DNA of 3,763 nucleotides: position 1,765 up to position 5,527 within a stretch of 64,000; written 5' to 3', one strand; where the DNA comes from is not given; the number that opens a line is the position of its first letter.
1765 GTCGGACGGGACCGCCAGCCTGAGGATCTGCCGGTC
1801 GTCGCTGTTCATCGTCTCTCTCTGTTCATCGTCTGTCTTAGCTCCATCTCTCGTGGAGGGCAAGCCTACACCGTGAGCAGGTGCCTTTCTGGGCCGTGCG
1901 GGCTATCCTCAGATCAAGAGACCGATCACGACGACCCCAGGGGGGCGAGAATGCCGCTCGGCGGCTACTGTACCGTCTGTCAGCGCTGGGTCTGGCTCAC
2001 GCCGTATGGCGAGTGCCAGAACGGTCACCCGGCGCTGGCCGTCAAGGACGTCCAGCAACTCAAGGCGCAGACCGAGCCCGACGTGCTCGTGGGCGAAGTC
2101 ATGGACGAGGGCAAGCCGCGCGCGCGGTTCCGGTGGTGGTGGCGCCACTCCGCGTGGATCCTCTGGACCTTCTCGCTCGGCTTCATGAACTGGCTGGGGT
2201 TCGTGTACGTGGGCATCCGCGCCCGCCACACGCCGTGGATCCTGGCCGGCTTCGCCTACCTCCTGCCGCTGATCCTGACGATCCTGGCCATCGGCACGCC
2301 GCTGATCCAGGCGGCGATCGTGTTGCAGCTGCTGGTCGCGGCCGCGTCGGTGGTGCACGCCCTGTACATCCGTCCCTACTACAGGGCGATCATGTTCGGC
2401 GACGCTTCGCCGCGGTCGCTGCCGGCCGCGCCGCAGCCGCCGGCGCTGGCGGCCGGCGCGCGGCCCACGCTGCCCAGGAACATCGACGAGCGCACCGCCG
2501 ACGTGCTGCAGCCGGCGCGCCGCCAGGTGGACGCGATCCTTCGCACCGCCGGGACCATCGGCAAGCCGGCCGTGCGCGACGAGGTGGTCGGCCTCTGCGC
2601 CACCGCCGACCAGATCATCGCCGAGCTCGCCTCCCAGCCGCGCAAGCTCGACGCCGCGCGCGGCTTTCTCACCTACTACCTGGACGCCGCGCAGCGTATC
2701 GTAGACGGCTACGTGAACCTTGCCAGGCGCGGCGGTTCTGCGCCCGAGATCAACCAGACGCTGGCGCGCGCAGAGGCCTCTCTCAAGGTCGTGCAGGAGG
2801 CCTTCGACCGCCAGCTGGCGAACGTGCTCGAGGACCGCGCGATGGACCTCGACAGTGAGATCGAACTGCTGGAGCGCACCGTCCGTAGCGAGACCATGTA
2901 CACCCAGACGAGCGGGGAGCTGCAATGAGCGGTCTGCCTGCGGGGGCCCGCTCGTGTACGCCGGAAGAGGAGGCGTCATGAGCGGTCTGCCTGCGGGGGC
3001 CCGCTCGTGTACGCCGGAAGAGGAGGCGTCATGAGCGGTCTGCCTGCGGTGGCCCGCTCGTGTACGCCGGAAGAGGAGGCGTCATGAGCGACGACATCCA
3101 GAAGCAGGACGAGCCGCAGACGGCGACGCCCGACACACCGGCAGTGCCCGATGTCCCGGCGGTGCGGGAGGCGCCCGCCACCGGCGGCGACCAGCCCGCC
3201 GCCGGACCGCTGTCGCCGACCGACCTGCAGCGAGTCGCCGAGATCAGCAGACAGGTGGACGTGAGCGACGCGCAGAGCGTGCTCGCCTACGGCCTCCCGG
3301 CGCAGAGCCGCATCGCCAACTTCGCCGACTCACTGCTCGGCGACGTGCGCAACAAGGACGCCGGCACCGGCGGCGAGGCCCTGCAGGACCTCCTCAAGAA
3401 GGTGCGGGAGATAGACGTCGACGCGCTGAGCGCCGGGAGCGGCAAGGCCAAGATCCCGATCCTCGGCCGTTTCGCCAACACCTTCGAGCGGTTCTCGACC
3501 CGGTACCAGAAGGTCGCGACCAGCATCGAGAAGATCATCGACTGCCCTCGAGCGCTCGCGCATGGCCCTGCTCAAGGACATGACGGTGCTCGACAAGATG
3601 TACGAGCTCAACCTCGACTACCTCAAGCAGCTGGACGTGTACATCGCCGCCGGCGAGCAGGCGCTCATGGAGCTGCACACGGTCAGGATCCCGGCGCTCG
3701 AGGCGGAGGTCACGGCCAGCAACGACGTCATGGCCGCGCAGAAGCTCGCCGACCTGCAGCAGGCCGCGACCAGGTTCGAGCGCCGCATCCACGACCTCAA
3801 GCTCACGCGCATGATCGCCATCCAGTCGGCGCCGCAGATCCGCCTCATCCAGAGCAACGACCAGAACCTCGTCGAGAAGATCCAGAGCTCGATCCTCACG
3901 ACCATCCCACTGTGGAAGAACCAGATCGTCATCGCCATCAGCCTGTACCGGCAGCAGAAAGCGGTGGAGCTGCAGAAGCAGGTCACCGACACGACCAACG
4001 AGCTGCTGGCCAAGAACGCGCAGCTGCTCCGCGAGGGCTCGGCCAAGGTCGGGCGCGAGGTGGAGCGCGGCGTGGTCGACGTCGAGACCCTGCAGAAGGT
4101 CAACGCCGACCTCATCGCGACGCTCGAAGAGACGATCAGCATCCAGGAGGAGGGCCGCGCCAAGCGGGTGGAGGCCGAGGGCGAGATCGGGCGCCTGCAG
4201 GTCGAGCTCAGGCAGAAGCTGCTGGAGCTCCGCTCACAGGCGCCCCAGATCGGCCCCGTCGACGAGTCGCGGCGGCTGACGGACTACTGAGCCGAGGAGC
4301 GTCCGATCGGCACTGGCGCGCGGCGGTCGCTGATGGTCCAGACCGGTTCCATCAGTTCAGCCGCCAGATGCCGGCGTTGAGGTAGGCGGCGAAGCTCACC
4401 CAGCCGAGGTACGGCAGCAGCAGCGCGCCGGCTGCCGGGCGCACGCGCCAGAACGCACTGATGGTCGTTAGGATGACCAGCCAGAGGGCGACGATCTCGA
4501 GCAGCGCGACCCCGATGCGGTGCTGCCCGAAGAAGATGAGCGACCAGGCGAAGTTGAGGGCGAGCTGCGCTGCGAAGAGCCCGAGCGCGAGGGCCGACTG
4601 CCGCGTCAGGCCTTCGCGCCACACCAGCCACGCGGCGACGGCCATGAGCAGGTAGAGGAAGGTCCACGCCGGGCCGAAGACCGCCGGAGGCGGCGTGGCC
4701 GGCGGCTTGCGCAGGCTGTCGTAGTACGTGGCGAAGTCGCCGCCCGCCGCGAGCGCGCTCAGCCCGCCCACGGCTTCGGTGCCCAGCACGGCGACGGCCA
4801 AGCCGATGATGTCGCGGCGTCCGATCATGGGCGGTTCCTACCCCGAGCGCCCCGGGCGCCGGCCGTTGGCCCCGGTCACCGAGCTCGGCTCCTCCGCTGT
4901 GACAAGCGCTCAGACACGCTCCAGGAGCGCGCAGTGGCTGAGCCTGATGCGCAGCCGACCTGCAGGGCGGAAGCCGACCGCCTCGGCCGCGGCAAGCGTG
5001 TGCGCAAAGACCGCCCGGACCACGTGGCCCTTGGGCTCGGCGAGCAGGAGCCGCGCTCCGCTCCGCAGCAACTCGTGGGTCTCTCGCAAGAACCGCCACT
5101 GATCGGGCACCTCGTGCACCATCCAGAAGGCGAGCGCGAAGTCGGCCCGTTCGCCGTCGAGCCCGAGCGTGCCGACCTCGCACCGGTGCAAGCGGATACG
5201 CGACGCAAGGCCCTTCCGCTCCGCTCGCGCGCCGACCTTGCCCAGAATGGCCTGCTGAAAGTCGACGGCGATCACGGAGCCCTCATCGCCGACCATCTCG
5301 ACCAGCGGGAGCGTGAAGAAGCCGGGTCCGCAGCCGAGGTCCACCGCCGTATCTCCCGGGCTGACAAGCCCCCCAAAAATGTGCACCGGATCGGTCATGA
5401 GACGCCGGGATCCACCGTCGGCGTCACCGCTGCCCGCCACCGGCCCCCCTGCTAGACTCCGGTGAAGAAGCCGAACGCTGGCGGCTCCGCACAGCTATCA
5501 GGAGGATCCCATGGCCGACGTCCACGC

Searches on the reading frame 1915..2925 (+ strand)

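Call 35: search_protein_families(library=pfam, proteins=[window:1915-2925:+], max_evalue=0.00001)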
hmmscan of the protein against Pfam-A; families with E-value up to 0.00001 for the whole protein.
window:1915-2925:+ (337 aa): 1 family
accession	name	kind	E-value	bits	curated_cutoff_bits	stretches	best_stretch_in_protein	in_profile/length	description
PF10112.14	Halogen_Hydrol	-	2e-23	83.8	29.8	1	195-318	67-190/191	5-bromo-4-chloroindolyl phosphate hydrolysis protein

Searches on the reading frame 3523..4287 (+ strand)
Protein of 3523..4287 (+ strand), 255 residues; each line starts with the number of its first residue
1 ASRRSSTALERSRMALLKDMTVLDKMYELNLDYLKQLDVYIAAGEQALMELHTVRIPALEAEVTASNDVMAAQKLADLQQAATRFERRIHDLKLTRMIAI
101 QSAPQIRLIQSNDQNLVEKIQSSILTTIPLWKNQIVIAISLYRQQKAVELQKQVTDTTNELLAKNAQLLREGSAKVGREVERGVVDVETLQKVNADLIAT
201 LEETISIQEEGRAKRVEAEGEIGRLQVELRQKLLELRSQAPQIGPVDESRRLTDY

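Call 35: search_protein_families(library=pfam, proteins=[window:3523-4287:+], max_evalue=0.00001)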
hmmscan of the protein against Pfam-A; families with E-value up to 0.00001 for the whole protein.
window:3523-4287:+ (255 aa): 1 family
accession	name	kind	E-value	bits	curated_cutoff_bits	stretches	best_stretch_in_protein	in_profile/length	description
PF05816.16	TelA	-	2.1e-84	283.9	30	1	6-234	103-331/332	Toxic anion resistance protein (TelA)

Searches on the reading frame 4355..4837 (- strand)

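Call 84: search_protein_families(library=pfam, proteins=[window:4355-4837:-], max_evalue=0.0001)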
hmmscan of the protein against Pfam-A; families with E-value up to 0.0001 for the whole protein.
window:4355-4837:- (161 aa): 1 family
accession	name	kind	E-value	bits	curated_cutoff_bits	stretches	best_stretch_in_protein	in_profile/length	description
PF03073.20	TspO_MBR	-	1.5e-50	171.2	24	1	17-159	2-145/145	TspO/MBR family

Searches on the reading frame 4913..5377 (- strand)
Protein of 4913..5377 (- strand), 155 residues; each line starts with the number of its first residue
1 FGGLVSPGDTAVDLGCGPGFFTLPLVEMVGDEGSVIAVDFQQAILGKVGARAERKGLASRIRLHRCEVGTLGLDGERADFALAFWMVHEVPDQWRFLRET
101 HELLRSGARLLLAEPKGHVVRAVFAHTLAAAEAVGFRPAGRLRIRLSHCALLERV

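Call 84: search_protein_families(library=pfam, proteins=[window:4913-5377:-], max_evalue=0.0001)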
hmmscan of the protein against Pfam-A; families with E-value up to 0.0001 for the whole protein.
window:4913-5377:- (155 aa): 8 families
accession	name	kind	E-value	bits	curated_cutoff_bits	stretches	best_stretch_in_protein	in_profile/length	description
PF13649.12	Methyltransf_25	-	4.4e-14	53.4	27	1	12-107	2-96/97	Methyltransferase domain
PF08241.18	Methyltransf_11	-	1.4e-13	51.7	21.2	1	12-111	1-94/95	Methyltransferase domain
PF13847.12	Methyltransf_31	-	1.6e-13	51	27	1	7-124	3-119/145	Methyltransferase domain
PF01209.24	Ubie_methyltran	-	2.6e-09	37.2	20.1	1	6-114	46-153/233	ubiE/COQ5 methyltransferase family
PF08242.18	Methyltransf_12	-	3.7e-08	34.4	30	1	12-110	1-98/98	Methyltransferase domain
PF13489.12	Methyltransf_23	-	3.1e-06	27.4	27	1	10-125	25-124/164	Methyltransferase domain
PF01728.25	FtsJ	-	2.6e-05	24.7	24.1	1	4-43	18-56/181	FtsJ-like methyltransferase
PF01135.25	PCMT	-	8.2e-05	22.9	20.3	1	6-64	72-129/210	Protein-L-isoaspartate(D-aspartate) O-methyltransferase (PCMT)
